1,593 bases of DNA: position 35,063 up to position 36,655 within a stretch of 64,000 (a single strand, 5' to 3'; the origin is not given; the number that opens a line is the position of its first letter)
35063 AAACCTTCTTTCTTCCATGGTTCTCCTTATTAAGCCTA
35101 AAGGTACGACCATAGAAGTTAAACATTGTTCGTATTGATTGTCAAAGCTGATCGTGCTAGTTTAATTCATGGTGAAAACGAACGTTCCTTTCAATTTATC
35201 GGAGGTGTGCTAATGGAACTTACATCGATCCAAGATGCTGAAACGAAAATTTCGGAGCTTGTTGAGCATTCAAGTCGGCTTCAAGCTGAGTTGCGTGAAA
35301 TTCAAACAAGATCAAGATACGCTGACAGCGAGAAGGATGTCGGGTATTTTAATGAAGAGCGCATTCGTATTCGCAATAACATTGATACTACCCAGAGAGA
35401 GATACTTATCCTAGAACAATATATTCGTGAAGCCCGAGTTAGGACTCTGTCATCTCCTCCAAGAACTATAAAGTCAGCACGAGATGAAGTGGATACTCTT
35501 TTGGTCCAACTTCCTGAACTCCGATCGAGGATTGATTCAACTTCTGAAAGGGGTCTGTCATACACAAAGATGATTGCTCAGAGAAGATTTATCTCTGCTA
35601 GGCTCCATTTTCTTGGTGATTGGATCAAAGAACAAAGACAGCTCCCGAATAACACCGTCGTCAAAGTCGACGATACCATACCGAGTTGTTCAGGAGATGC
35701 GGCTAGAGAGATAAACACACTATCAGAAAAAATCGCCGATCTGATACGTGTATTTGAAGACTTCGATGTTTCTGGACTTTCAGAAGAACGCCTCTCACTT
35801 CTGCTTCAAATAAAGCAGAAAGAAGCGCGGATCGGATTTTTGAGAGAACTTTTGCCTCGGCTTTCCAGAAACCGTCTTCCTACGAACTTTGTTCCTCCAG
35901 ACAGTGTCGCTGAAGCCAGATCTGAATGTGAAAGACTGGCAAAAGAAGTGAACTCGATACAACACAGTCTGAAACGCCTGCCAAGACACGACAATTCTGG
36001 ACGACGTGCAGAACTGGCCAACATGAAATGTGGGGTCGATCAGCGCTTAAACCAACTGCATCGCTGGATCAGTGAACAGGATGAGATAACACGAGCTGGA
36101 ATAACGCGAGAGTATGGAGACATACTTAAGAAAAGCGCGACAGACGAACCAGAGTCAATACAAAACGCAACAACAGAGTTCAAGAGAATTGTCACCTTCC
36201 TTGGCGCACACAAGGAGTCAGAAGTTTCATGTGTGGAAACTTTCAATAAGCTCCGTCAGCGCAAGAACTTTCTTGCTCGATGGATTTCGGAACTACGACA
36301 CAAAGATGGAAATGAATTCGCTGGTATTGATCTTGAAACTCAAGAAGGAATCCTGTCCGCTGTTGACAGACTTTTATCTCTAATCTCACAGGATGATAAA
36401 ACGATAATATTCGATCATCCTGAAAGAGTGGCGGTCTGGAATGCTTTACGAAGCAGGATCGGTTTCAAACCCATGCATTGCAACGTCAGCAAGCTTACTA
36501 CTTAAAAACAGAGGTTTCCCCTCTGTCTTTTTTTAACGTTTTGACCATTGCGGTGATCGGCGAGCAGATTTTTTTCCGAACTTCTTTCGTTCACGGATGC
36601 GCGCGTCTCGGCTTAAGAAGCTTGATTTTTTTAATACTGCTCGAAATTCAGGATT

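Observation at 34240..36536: Self-contained divergent two-gene cassette of unknown function between the polysaccharide cluster and the r-protein operon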

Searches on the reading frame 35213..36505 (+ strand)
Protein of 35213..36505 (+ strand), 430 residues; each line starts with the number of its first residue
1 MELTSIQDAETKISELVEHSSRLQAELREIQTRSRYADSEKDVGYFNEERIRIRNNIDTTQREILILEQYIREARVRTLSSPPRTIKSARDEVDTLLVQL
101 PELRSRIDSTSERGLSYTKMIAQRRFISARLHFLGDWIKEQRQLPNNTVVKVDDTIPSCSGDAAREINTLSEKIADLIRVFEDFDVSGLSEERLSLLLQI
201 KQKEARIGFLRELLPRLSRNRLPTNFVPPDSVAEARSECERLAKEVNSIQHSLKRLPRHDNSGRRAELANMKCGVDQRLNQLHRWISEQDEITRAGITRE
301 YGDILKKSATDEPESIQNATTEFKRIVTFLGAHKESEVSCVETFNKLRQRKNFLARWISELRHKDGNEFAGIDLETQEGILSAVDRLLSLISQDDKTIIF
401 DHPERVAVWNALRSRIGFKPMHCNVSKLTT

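Call 4: search_protein_families(library=pfam, proteins=[window:35213-36505:+], max_evalue=1)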
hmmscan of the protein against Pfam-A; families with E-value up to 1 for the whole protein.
window:35213-36505:+ (430 aa): 8 families
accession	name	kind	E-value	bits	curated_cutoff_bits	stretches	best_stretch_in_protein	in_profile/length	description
PF25078.1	DUF7801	-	0.028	15.1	33.2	0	7-79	84-154/155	Domain of unknown function (DUF7801)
PF10410.14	DnaB_bind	-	0.094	13.4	20.6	0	370-393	10-33/56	DnaB-helicase binding domain of primase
PF25607.1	DUF7939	-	0.12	13.2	27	0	216-254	26-58/81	Domain of unknown function (DUF7939)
PF04871.18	Uso1_p115_C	-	0.19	12.4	28.4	1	7-118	4-101/121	Uso1 / p115 like vesicle tethering protein, C terminal region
PF01166.23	TSC22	-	0.2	12.3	30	0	89-109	12-32/57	TSC-22/dip/bun family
PF20570.3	DUF6779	-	0.55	11.3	28.1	0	72-122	52-102/108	Domain of unknown function (DUF6779)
PF16533.10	SOAR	-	0.57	10.6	25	0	4-33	60-89/101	STIM1 Orai1-activating region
PF03732.24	Retrotrans_gag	-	0.83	10.4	24.1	0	313-344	60-91/97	Retrotransposon gag protein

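Call 5: search_protein_families(library=padloc, proteins=[window:35213-36505:+], max_evalue=1)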
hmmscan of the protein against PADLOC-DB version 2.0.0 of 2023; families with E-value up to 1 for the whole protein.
window:35213-36505:+ (430 aa): 6 families
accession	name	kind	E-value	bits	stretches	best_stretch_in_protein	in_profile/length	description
PDLC03865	LmuB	-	7.1e-05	19.2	2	5-219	653-834/1007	-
PDLC02710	PbeC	-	0.0018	14.9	1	20-80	424-485/652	PbeC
PDLC00503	JetC1|JetC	-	0.012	11.7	1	197-295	650-744/1146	DUF3584 domain; MukB-like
PDLC03866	LmuB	-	0.06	9.6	1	41-99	192-250/641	-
PDLC00582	JetC3|JetC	-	0.27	6.9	0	9-94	1059-1144/1472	DUF3584 domain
PDLC03860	LmuB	-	0.59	6.6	1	46-140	183-275/565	-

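Call 8: find_homologous_proteins(query=window:35213-36505:+, max_evalue=0.01)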
Query window:35213-36505:+ (430 aa): 1 proteins with E <= 0.01 among 8000 candidates.
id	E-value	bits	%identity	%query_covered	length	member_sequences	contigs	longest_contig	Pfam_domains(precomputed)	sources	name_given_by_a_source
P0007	1.3e-276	935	100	100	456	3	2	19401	-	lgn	-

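Call 12: find_encoding_contigs(protein=P0007, flank=8000, max_places=4)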
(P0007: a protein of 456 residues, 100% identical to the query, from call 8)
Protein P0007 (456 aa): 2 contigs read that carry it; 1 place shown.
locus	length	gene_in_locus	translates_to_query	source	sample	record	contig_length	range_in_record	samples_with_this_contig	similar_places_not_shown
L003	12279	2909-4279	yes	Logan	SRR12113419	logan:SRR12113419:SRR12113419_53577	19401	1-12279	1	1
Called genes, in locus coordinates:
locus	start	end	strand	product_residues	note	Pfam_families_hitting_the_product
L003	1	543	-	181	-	?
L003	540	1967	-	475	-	PF01943:Polysacc_synt, PF13440:Polysacc_synt_3, PF01554:MatE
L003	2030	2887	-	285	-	-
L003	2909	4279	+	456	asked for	-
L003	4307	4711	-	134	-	PF00380:Ribosomal_S9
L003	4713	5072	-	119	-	PF00572:Ribosomal_L13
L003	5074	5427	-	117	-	PF01196:Ribosomal_L17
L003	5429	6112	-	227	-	PF01193:RNA_pol_L, PF13656:RNA_pol_L_2 (faint), PF01000:RNA_pol_A_bac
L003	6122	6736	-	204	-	PF00163:Ribosomal_S4, PF01479:S4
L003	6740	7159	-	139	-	PF00411:Ribosomal_S11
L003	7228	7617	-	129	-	PF00416:Ribosomal_S13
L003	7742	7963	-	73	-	PF01176:eIF-1a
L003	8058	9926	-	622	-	PF01411:tRNA-synt_2c, PF07973:tRNA_SAD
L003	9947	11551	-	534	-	PF03023:MurJ, PF13440:Polysacc_synt_3, PF01554:MatE (weak)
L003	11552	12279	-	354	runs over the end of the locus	PF02412:TSP_3 (faint), PF00801:PKD (weak), PF18911:PKD_4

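Call 28: predict_structure(protein=window:35213-36505:+)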
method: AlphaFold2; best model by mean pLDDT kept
length: 430 residues; sequences in the alignment: 1
mean_pLDDT: 61.0   pTM: 0.32
mean pLDDT of the five models: 61.0, 57.4, 53.8, 52.2, 48.6
residues with pLDDT >= 90: 45; 70-90: 137; 50-70: 78; < 50: 170
segments of 3 or more residues with pLDDT < 50: 144-163, 210-225, 291-348, 350-354, 356-377, 389-430
pLDDT, mean of each block of 10 residues (from residue 1): 74 89 94 92 93 94 89 78 79 81 76 67 80 78 43 31 52 63 54 62 57 39 54 79 84 75 73 73 68 39 32 35 41 35 45 47 40 46 49 37 41 36 24
secondary structure, 60 per line:
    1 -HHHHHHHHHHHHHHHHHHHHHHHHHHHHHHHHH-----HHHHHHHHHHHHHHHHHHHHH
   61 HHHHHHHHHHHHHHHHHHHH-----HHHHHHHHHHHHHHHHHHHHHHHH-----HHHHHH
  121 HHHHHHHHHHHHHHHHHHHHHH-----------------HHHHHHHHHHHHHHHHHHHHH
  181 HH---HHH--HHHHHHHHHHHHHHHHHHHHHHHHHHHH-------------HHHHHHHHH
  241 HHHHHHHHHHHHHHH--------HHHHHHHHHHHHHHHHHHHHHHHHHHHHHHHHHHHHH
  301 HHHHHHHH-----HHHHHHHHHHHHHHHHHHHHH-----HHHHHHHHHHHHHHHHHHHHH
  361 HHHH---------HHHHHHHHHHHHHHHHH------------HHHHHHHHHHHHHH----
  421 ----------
elements in order: H2-34 H40-80 H86-109 H115-142 H160-182 H191-218 H232-255 H264-308 H314-334 H340-364 H374-390 H403-416

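Call 29: search_protein_families(library=ncbifam, proteins=[window:35213-36505:+], max_evalue=1)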
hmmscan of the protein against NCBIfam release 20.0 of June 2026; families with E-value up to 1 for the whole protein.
window:35213-36505:+ (430 aa): 1 family
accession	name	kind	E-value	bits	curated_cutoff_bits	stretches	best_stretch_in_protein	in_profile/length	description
TIGR04523.1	Mplasa_alph_rch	subfamily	0.078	10.9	270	1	6-188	512-689/745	helix-rich protein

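Call 30: search_protein_families(library=phrogs, proteins=[window:35213-36505:+], max_evalue=1)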
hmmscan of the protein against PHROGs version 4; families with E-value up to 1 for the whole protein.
window:35213-36505:+ (430 aa): 3 families
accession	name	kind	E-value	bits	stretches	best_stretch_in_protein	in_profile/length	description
phrog_1499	-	unknown function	0.0017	18.7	1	49-324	149-316/427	-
phrog_368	-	unknown function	0.0041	18.1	1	232-311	112-176/239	-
phrog_77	-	DNA, RNA and nucleotide metabolism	0.24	10.8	1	6-288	521-719/967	SbcC-like subunit of palindrome specific endonuclease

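Call 31: search_protein_representatives(protein=window:35213-36505:+)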
Query: 430 residues. Proteins with E-value up to 0.001 (for the whole library): 4; up to 1e-10: 2; up to 1e-30: 1. The best 4 are listed.
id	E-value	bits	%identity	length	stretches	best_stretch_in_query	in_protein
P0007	4.1e-277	934.5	100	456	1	1-430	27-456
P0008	3.5e-26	108.4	31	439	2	218-422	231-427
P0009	5.4e-08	48.5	33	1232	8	27-74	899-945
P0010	8.1e-07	44.6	29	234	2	5-141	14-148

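Call 33: find_encoding_contigs(protein=P0008, flank=8000, max_places=4)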
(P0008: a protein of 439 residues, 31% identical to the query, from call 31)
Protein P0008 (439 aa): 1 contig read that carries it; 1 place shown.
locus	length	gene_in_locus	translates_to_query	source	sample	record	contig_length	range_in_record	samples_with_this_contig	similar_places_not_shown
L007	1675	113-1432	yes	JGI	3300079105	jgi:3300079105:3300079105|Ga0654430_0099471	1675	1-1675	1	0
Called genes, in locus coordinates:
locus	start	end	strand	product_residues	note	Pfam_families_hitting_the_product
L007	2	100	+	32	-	?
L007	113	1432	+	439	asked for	-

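Call 34: find_encoding_contigs(protein=P0010, flank=8000, max_places=4)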
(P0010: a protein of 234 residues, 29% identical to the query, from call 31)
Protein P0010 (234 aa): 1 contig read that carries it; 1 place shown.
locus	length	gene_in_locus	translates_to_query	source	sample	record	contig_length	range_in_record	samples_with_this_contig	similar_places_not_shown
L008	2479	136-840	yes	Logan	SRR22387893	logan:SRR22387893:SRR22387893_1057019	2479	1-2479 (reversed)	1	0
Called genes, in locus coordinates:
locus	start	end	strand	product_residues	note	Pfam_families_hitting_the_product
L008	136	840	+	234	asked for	-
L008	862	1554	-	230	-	PF03050:DDE_Tnp_IS66 (weak)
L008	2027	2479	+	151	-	?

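Call 39: find_related_loci(query=A2, collection=genome_contigs, flank=8000)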
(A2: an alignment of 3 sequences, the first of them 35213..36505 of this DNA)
Query A2 (430 aa) in genome_contigs; peptide patterns used: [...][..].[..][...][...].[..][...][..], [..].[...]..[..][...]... (x = any residue, [..] = any of these).
92 stretches matched a pattern, but none encodes a relative of the query by tblastn (E <= 1e-3).

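Call 40: find_related_loci(query=A2, collection=metagenome_contigs, flank=8000)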
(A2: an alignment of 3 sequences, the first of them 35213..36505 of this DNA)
Query A2 (430 aa) in metagenome_contigs; peptide patterns used: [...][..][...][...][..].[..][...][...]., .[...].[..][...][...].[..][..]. (x = any residue, [..] = any of these).
298 stretches matched a pattern, but none encodes a relative of the query by tblastn (E <= 1e-3).

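Call 47: search_solved_structures(query=A2, max_evalue=10)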
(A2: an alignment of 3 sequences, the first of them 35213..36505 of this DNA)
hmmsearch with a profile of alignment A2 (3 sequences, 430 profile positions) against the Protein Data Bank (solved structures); distinct sequences matched with E-value up to 10: 0.

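Call 49: search_dna_similar(query=window:35213-36505:+, collection=phages, mode=protein, max_evalue=0.01)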
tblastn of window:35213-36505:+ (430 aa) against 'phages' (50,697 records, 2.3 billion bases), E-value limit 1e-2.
No match.

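Call 50: search_dna_similar(query=window:35213-36505:+, collection=plasmids, mode=protein, max_evalue=0.01)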
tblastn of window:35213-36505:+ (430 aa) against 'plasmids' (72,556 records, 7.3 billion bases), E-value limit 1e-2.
No match.

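Call 55: fold_search(model_id=the predicted structure, library=viral)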
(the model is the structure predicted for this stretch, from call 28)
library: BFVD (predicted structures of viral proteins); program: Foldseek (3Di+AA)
matches with E <= 10: 230; with E <= 0.001: 0
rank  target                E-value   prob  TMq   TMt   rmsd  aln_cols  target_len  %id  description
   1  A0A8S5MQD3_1          2.5e-02  0.47  0.16  0.10  32.5       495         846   14  Tape measure domain protein [Siphoviridae sp. ctA4S13]
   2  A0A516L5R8            4.4e-02  0.33  0.16  0.11  35.6       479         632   13  (no name in the UniProt tables at hand)
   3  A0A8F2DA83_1          5.7e-02  0.35  0.19  0.11  38.9       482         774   15  Tape measure protein [Gordonia phage VanLee]
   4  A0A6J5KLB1            6.0e-02  0.41  0.17  0.12  31.0       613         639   10  Uncharacterized protein [uncultured Caudovirales phage]
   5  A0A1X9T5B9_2          9.6e-02  0.18  0.14  0.07  26.3       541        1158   13  Putative glycoprotein [Ranid herpesvirus 3]
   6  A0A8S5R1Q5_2          1.5e-01  0.15  0.14  0.08  37.6       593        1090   10  Tail tape measure [Siphoviridae sp. ctj7g1]
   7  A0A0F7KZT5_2          1.6e-01  0.14  0.15  0.06  33.2       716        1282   11  Helicase ATP-binding domain-containing protein [uncultured marine virus]
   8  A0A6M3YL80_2          1.8e-01  0.15  0.14  0.07  62.6       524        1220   12  (no name in the UniProt tables at hand)
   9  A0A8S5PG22            1.8e-01  0.12  0.13  0.06  34.1       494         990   11  Minor tail protein [Siphoviridae sp. ctsxw88]
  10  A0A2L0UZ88            2.0e-01  0.21  0.17  0.10  35.7       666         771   10  Uncharacterized protein [Agrobacterium phage Atu_ph07]
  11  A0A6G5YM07            2.1e-01  0.25  0.14  0.10  37.3       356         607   12  (no name in the UniProt tables at hand)
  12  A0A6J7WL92            2.5e-01  0.13  0.14  0.09  31.0       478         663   12  Uncharacterized protein [uncultured Caudovirales phage]
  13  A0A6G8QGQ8            2.5e-01  0.12  0.14  0.06  42.5       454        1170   14  (no name in the UniProt tables at hand)
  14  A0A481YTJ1            2.5e-01  0.08  0.10  0.10  27.4       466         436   12  Late transcription factor 3-like protein [Marseillevirus LCMAC101]
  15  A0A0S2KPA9            2.6e-01  0.08  0.10  0.09  34.0       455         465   10  53 kDa protein [Penicillium aurantiogriseum fusarivirus 1]
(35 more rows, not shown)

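Call 59: search_protein_families(library=pfam, proteins=[L008:862-1638:-, L008:2027-2479:+], max_evalue=0.01)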
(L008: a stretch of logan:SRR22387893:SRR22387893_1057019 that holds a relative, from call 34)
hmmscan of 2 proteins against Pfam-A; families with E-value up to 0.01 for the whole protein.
L008:862-1638:- (258 aa): 2 families
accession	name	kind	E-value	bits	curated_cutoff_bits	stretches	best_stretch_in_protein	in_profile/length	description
PF03050.20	DDE_Tnp_IS66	-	6.2e-05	23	23.1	1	41-213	87-260/284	Transposase IS66 family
PF00872.24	Transposase_mut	-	0.0064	15.9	21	1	55-160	194-301/379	Transposase, Mutator family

L008:2027-2479:+ (151 aa): 0 families

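Call 79: find_related_loci(query=A4, collection=metagenome_contigs, flank=8000)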
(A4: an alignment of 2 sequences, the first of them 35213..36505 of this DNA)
Query A4 (430 aa) in metagenome_contigs; peptide patterns used: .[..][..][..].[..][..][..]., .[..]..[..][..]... (x = any residue, [..] = any of these).
360 stretches matched a pattern, but none encodes a relative of the query by tblastn (E <= 1e-3).

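Call 80: find_related_loci(query=A4, collection=viral_contigs, flank=8000)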
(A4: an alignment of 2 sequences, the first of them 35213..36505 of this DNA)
Query A4 (430 aa) in viral_contigs; peptide patterns used: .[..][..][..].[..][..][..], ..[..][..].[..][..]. (x = any residue, [..] = any of these).
83 stretches matched a pattern, but none encodes a relative of the query by tblastn (E <= 1e-3).

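Call 83: search_protein_families(library=padloc, proteins=[P0008, P0010], max_evalue=0.01)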
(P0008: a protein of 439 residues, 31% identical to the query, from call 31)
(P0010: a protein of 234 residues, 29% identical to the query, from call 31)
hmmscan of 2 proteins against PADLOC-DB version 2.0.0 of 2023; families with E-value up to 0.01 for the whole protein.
P0008 (439 aa): 0 families

P0010 (234 aa): 0 families
